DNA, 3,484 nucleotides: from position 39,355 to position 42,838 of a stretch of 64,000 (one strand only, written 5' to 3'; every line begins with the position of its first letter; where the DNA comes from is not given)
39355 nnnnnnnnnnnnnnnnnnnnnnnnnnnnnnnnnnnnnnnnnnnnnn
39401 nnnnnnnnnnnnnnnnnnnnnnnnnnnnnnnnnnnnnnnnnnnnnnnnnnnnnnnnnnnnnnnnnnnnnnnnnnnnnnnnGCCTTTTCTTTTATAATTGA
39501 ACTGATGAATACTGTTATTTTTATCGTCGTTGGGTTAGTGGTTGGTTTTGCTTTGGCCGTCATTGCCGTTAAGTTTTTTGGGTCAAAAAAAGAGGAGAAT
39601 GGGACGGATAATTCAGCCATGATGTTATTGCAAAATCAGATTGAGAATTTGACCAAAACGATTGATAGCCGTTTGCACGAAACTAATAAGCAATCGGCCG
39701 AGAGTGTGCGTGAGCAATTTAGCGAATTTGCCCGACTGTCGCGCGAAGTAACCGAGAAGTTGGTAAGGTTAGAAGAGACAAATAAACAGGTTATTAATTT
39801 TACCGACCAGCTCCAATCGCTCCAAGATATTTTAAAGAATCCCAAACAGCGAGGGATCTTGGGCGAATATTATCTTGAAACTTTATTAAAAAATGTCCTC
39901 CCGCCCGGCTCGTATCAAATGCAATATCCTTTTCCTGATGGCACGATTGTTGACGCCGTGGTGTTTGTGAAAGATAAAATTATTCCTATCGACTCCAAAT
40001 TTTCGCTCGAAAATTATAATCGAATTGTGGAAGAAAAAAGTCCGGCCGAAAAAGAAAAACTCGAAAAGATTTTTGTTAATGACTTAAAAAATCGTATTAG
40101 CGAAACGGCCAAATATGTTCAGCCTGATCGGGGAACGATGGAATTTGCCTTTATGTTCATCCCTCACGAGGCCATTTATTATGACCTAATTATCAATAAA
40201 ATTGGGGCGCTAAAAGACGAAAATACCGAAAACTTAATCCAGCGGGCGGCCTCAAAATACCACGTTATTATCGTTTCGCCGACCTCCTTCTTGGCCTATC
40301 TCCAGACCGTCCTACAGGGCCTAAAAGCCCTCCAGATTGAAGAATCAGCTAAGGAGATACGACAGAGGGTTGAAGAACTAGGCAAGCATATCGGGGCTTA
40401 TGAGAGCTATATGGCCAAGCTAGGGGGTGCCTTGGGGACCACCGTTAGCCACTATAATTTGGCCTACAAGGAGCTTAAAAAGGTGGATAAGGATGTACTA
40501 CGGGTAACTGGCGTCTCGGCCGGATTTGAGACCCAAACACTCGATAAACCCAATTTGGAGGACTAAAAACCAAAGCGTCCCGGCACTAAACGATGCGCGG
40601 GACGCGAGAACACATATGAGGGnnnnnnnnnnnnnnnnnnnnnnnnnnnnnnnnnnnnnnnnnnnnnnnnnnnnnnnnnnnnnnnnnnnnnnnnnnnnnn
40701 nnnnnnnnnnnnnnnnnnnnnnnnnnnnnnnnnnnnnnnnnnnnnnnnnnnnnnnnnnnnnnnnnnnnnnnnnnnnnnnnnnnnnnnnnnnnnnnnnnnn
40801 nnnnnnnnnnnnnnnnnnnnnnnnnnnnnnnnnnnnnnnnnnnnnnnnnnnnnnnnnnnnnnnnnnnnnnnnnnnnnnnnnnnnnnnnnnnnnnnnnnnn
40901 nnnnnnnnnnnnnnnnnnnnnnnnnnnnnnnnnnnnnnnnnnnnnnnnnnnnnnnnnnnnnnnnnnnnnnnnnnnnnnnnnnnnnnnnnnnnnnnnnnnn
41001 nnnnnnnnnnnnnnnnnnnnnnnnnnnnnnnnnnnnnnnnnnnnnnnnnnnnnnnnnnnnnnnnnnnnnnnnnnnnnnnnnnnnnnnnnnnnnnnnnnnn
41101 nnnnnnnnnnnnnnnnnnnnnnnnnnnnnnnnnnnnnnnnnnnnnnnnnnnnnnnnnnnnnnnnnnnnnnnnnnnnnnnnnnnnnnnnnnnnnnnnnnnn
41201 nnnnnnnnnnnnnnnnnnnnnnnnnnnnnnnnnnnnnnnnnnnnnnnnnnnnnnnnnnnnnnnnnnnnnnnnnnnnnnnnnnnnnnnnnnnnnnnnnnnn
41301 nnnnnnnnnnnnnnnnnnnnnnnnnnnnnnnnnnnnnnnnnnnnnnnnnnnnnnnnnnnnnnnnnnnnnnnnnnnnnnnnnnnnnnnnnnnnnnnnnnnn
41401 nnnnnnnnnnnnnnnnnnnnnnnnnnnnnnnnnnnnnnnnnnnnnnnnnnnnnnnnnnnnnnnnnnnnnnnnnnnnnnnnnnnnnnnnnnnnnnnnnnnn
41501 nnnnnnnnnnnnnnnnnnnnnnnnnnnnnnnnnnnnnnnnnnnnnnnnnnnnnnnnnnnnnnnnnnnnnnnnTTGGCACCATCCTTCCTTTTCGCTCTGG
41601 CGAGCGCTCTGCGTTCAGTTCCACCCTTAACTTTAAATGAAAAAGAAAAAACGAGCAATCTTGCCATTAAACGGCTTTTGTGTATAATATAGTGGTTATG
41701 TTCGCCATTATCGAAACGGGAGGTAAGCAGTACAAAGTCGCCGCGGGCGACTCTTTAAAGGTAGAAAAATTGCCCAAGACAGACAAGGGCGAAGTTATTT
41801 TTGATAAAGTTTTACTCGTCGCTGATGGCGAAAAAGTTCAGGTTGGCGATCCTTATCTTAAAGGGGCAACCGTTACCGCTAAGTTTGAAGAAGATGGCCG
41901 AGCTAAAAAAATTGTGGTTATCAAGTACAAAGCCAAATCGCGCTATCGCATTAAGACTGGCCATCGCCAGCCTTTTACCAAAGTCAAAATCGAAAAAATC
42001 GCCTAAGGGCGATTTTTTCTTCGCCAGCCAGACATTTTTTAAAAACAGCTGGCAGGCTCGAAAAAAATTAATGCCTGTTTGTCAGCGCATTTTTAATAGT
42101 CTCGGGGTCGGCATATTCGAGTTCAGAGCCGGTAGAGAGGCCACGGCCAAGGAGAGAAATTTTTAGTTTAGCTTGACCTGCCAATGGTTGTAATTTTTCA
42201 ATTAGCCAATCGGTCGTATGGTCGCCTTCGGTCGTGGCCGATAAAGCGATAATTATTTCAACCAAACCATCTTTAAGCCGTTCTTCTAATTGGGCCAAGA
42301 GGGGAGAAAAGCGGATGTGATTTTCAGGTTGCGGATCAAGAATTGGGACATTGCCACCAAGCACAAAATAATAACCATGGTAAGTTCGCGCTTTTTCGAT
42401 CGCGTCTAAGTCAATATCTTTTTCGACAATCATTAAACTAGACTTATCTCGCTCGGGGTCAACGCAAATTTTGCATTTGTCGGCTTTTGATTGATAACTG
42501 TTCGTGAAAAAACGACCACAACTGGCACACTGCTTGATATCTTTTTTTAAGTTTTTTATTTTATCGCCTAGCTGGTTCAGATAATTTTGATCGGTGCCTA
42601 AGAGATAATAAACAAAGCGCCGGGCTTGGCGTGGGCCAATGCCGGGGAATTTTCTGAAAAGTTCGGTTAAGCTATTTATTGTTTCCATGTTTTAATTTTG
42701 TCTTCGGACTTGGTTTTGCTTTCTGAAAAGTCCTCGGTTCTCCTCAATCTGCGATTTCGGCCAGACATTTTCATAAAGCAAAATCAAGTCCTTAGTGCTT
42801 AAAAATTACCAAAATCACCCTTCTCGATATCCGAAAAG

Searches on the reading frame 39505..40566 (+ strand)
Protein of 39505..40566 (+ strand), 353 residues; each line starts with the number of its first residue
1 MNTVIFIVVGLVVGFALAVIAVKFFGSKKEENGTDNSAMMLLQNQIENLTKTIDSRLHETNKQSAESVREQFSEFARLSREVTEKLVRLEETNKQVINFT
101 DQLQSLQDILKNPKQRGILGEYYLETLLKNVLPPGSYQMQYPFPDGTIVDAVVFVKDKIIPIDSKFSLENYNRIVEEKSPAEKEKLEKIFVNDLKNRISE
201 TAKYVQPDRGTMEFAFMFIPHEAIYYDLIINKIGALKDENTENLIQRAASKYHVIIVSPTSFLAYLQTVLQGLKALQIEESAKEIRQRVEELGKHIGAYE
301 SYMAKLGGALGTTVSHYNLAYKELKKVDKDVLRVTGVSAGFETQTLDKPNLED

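Call 52: search_protein_families(library=pfam, proteins=[window:39505-40566:+], max_evalue=0.001)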
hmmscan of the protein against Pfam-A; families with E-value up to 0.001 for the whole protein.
window:39505-40566:+ (353 aa): 2 families
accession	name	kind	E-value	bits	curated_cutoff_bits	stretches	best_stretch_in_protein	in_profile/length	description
PF02646.22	RmuC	-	4.9e-53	180.6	26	1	45-325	2-271/291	RmuC family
PF04420.19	CHD5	-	0.00044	20.5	29.3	0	12-105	3-97/159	CHD5-like protein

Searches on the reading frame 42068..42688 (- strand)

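Call 70: search_protein_families(library=pfam, proteins=[window:42068-42688:-], max_evalue=0.001)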
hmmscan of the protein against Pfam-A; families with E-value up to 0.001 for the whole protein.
window:42068-42688:- (206 aa): 4 families
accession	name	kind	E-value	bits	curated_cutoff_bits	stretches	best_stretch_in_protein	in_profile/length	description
PF13662.12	Toprim_4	-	8.3e-12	45.6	25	1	84-175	2-79/85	Toprim domain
PF01751.28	Toprim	-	1.1e-08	35.6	23.1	1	85-172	2-86/96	Toprim domain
PF21176.3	RecR_HhH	-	2.7e-08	34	27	1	4-46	1-43/45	RecR, helix-hairpin-helix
PF21175.2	RecR_C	-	2e-07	30.7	22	1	183-205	1-23/24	RecR, C-terminal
